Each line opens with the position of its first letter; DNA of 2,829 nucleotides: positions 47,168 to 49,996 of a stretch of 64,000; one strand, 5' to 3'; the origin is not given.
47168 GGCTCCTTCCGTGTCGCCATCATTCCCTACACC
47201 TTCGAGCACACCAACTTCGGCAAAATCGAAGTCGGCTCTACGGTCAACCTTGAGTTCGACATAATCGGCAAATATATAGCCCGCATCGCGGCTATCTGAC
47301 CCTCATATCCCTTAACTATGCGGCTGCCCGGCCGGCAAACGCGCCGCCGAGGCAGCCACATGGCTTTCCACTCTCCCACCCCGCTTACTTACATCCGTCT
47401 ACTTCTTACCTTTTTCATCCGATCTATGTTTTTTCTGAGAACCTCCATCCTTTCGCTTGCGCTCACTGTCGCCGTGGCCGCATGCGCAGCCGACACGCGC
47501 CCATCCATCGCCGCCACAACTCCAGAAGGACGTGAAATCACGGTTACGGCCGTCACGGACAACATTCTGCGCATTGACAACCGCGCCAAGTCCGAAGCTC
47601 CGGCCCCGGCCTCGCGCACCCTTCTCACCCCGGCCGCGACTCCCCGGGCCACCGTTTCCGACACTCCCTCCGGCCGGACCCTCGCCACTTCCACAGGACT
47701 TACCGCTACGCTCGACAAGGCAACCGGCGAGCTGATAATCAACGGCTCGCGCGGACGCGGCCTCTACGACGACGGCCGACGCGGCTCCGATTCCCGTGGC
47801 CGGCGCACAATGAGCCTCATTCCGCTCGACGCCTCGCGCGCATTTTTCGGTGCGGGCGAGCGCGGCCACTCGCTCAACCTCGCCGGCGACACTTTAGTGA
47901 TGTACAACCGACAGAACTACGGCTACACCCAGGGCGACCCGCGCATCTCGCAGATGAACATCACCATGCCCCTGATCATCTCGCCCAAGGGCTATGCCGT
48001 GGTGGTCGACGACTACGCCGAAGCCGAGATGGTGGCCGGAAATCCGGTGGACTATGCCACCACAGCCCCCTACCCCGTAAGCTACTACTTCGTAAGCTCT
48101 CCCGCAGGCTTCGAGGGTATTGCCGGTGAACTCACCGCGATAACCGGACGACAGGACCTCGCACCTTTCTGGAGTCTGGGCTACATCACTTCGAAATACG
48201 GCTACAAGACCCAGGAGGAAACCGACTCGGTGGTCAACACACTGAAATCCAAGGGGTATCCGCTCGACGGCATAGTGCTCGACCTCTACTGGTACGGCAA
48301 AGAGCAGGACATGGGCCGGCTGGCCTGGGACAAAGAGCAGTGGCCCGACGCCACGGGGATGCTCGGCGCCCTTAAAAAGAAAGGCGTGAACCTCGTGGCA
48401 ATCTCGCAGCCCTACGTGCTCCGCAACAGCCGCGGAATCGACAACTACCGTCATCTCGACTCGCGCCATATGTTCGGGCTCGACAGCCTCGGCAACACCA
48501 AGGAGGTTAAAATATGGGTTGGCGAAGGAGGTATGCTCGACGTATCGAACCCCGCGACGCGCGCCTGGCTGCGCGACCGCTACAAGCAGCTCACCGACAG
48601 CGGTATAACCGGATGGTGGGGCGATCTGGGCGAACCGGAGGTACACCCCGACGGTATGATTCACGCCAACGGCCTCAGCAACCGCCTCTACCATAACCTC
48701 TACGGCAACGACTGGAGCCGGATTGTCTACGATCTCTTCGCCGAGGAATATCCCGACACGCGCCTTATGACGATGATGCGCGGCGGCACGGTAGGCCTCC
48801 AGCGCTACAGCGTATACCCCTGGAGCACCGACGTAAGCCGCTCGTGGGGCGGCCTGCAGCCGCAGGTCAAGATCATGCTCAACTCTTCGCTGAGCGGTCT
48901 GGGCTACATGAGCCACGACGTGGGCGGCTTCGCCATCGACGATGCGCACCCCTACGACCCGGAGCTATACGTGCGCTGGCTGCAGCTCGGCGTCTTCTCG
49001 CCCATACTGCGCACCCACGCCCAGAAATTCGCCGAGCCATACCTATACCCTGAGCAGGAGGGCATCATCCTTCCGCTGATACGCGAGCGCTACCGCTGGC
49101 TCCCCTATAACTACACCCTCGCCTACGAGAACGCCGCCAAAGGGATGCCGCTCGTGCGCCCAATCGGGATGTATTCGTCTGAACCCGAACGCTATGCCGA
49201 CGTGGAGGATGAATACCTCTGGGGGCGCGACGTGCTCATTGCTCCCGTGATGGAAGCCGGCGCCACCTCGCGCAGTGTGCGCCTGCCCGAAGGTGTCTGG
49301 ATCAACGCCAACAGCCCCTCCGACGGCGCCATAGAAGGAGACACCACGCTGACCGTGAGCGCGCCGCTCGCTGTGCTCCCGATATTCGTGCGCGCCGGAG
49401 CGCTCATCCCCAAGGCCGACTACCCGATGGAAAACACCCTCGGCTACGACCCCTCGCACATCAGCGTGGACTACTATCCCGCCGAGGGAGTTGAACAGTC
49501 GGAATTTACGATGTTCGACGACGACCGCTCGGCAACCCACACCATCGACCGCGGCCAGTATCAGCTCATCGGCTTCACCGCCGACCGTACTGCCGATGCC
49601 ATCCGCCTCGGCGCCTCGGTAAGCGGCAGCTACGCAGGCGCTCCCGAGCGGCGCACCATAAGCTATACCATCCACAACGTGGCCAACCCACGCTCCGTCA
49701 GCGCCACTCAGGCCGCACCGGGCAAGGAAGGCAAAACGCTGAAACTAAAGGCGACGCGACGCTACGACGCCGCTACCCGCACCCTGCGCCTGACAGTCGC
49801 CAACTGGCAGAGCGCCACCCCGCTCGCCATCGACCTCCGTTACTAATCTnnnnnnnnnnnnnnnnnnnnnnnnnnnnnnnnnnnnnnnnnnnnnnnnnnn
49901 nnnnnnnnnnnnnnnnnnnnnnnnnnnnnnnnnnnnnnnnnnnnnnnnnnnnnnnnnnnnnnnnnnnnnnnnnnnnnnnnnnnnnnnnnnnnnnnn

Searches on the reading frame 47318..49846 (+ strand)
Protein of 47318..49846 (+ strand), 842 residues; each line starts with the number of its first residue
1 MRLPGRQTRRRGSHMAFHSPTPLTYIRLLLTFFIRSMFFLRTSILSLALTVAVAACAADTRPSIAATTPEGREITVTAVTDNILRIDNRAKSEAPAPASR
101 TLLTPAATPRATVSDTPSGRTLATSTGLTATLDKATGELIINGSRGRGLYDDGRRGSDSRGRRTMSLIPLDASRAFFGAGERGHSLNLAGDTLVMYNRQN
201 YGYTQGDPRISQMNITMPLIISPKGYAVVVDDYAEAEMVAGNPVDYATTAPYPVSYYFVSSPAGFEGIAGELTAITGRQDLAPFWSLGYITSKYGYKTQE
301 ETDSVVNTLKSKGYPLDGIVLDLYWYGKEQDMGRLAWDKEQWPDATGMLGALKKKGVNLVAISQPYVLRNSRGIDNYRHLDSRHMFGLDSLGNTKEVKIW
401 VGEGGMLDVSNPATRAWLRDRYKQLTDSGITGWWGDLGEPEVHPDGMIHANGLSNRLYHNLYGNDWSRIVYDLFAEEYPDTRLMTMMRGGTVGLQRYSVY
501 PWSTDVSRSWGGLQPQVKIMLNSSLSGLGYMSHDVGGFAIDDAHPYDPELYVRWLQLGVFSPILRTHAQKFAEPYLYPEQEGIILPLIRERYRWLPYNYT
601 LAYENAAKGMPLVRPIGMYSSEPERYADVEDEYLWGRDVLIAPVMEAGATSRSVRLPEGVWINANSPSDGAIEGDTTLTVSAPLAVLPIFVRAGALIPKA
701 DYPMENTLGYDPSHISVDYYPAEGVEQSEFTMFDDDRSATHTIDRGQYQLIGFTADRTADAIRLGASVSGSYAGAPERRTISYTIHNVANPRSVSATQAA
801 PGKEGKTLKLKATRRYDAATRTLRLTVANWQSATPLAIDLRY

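Call 7: search_protein_families(library=pfam, proteins=[window:47318-49846:+], max_evalue=0.01)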
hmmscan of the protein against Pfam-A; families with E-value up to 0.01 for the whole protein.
window:47318-49846:+ (842 aa): 4 families
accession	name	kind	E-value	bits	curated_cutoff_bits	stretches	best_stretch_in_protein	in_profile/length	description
PF01055.32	Glyco_hydro_31_2nd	-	1.3e-80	271.6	23.5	1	281-601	3-328/328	Glycosyl hydrolases family 31 TIM-barrel domain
PF21365.3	Glyco_hydro_31_3rd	-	3.2e-17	63.2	24.4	1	609-697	1-87/87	Glycosyl hydrolase family 31 C-terminal domain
PF13802.12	Gal_mutarotas_2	-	2.8e-10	41.2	27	1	74-236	2-181/184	Glycosyl hydrolase 31 N-terminal galactose mutarotase-like domain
PF17137.9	DUF5110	-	5e-07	30.1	27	1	717-787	4-70/71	Domain of unknown function (DUF5110)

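Call 8: search_protein_families(library=ncbifam, proteins=[window:47318-49846:+], max_evalue=0.01)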
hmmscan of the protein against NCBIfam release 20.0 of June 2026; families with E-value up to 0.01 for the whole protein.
window:47318-49846:+ (842 aa): 3 families
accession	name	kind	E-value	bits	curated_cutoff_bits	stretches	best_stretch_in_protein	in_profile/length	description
NF040948.1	alpha_gluc_MalA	equivalog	2.4e-65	221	800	1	164-701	51-610/627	alpha-glucosidase MalA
NF007940.0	PRK10658.1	equivalog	3.1e-63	214.4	606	1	168-739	153-709/771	alpha-xylosidase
NF007746.0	PRK10426.1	equivalog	4e-61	207.3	553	1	212-695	180-668/683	alpha-glucosidase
